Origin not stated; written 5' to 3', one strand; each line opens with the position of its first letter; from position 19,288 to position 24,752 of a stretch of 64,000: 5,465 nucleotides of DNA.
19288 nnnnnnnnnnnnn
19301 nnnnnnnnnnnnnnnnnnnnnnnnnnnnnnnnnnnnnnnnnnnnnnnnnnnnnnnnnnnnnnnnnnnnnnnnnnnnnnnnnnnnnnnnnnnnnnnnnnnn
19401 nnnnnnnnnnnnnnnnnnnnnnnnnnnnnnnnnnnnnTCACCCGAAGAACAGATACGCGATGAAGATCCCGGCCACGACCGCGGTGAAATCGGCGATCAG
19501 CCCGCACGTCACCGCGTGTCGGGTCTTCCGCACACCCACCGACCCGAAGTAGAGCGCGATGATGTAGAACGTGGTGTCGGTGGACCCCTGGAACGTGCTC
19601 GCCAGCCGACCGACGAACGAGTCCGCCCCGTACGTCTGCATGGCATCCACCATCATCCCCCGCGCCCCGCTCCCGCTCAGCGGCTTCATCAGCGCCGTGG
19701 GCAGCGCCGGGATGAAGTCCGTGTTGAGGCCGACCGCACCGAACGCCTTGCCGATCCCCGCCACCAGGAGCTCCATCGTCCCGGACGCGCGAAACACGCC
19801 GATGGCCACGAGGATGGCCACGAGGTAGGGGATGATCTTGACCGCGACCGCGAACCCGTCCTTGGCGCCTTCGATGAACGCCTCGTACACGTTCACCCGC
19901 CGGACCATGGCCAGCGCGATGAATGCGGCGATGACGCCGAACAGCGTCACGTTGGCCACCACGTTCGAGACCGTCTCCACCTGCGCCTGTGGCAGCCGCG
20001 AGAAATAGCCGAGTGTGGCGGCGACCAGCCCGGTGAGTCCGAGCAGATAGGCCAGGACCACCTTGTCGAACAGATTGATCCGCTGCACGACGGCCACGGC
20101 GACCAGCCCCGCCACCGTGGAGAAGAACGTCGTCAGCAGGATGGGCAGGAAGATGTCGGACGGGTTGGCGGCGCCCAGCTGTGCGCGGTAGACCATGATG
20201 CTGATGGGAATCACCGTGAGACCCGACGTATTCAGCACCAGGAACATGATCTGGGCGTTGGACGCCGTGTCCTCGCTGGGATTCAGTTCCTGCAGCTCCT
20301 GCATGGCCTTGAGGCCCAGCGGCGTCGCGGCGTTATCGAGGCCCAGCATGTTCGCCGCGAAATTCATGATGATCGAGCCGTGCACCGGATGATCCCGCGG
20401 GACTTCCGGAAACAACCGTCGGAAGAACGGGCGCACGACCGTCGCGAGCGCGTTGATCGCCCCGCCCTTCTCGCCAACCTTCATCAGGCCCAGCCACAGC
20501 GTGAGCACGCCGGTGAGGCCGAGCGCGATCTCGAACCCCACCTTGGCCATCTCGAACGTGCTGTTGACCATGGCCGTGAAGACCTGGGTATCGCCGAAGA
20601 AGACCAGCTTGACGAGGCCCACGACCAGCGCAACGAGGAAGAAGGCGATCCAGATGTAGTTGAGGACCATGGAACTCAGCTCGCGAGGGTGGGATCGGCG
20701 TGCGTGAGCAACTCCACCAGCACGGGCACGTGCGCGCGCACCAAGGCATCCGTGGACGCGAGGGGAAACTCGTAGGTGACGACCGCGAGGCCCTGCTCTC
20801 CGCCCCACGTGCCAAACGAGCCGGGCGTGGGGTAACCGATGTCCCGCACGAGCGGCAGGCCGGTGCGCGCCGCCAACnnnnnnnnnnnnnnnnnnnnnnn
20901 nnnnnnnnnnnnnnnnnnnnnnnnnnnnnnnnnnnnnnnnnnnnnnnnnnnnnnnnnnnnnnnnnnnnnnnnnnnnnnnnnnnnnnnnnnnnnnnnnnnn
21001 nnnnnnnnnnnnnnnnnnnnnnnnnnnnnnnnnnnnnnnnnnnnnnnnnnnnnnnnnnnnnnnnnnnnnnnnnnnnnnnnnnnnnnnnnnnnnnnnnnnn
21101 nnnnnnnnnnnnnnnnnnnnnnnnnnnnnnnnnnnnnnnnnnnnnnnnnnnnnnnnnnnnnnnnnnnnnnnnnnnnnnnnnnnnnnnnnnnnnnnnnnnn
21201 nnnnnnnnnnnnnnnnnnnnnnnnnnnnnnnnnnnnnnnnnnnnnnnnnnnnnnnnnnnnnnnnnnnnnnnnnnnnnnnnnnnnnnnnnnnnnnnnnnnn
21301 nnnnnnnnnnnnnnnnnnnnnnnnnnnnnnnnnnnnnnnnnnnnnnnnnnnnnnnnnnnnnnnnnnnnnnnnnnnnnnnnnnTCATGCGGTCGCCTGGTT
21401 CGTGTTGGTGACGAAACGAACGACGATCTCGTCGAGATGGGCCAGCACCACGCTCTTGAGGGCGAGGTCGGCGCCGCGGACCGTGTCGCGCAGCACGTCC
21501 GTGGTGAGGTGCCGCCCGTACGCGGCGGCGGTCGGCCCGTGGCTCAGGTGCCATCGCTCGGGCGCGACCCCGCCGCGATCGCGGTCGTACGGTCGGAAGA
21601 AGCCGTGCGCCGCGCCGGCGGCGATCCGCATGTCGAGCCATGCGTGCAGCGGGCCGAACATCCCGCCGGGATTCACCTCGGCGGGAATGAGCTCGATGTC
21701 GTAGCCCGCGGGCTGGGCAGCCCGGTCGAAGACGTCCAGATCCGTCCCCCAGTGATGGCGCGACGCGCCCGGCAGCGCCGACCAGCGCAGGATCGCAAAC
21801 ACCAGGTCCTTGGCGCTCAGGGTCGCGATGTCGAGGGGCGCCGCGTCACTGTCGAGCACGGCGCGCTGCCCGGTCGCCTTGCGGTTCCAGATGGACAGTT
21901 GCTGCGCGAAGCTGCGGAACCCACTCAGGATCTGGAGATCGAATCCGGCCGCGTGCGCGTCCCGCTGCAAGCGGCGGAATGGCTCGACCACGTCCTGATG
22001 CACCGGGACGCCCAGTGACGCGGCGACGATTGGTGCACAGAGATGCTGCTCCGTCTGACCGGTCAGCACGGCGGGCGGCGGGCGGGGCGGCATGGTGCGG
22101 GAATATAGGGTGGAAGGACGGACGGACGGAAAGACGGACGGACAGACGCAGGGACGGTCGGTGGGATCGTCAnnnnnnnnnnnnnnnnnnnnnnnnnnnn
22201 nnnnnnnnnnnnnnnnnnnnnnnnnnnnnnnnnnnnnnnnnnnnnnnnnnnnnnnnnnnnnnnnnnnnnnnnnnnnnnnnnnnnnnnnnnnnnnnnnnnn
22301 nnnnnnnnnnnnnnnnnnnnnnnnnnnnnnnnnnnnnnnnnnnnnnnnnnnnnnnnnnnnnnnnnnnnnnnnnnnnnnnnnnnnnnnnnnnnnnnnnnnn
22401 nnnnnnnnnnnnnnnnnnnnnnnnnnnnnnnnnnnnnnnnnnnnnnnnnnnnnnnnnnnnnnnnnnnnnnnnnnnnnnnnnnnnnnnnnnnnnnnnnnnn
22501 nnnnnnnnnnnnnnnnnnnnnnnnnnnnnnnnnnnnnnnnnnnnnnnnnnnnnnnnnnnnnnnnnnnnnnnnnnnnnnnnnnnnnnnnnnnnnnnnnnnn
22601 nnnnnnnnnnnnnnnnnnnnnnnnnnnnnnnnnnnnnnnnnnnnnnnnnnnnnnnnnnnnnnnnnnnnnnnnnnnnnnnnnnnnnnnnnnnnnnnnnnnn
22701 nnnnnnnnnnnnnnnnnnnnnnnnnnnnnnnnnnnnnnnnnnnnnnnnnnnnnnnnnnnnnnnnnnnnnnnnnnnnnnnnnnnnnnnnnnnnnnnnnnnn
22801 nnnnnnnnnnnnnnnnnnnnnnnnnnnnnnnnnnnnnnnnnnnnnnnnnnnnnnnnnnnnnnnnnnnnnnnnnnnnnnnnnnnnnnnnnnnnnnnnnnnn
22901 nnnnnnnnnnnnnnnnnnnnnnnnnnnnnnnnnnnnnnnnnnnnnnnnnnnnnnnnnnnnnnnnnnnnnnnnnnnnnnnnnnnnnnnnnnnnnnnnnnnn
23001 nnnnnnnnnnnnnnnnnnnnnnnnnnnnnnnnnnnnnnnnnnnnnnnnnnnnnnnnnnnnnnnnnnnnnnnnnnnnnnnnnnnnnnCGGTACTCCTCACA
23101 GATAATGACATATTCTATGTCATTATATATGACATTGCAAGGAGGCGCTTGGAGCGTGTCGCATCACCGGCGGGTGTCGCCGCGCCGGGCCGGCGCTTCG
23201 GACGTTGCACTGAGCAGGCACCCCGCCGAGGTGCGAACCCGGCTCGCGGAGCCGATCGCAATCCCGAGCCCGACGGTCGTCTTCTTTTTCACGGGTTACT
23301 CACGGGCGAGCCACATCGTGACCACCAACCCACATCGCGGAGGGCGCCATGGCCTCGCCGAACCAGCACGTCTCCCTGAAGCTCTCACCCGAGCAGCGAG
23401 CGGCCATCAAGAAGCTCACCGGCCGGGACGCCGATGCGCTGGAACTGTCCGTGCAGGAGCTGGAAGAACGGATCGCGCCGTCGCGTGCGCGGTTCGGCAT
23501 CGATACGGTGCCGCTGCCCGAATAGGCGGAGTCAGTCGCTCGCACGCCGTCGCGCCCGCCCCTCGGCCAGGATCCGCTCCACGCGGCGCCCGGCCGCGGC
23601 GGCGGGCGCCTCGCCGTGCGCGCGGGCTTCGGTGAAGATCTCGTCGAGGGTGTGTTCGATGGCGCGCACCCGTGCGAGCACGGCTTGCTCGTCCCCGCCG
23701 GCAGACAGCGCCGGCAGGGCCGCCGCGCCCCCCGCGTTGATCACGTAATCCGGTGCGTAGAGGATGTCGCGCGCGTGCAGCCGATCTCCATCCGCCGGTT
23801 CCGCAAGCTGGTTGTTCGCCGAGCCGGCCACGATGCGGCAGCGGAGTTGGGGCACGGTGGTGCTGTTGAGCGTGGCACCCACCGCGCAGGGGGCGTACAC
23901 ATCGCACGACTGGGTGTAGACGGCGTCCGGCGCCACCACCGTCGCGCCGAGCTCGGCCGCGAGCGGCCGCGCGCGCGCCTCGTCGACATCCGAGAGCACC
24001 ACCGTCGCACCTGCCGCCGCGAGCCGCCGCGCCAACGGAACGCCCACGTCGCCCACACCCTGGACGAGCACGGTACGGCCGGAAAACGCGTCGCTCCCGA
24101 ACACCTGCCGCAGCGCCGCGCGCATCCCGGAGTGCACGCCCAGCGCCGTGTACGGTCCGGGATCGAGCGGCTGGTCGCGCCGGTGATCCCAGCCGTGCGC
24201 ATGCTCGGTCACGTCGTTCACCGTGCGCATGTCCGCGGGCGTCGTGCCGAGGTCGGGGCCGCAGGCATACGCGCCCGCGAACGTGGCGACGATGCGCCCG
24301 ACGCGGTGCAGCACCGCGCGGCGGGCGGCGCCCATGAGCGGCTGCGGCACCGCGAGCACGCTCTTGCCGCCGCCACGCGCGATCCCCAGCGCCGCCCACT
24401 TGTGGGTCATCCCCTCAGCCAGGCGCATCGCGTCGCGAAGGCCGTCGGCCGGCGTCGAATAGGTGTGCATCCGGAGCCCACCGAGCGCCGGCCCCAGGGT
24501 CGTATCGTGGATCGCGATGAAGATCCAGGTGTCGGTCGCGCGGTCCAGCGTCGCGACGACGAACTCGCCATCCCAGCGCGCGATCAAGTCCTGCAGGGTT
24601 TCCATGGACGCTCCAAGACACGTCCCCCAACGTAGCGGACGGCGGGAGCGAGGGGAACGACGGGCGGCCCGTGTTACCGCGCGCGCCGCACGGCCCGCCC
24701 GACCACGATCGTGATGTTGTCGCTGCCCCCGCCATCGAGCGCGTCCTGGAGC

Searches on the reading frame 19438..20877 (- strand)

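Call 64: search_protein_families(library=pfam, proteins=[window:19438-20877:-], max_evalue=0.00001)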
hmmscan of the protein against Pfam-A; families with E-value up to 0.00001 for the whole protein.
window:19438-20877:- (479 aa): 1 family
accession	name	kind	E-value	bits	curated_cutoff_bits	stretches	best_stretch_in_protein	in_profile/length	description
PF07670.19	Gate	-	1.8e-19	70.5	29.6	2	119-227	2-97/104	Nucleoside recognition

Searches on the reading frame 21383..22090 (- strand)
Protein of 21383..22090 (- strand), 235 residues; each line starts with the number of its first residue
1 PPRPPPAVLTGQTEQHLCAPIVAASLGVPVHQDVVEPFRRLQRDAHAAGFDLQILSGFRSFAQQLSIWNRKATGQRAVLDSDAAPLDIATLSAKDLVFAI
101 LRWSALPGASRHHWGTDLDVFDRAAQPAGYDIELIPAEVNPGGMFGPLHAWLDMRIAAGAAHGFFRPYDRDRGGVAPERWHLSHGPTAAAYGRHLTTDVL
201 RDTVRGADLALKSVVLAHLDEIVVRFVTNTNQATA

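Call 64: search_protein_families(library=pfam, proteins=[window:21383-22090:-], max_evalue=0.00001)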
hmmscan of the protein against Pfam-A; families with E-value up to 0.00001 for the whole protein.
window:21383-22090:- (235 aa): 1 family
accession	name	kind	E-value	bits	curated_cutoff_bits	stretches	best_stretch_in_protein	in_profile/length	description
PF02557.22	VanY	-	5.5e-24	84.9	25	1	30-184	4-129/132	D-alanyl-D-alanine carboxypeptidase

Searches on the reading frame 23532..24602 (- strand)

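Call 64: search_protein_families(library=pfam, proteins=[window:23532-24602:-], max_evalue=0.00001)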
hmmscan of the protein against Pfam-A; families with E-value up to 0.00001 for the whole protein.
window:23532-24602:- (356 aa): 2 families
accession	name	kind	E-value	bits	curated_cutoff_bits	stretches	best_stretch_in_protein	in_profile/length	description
PF00208.27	ELFV_dehydrog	-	2.2e-15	57.5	23.4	1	220-295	99-176/241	Glutamate/Leucine/Phenylalanine/Valine dehydrogenase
PF02812.23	ELFV_dehydrog_N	-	3.2e-13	50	25.3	1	28-133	24-128/129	Glu/Leu/Phe/Val dehydrogenase, dimerisation domain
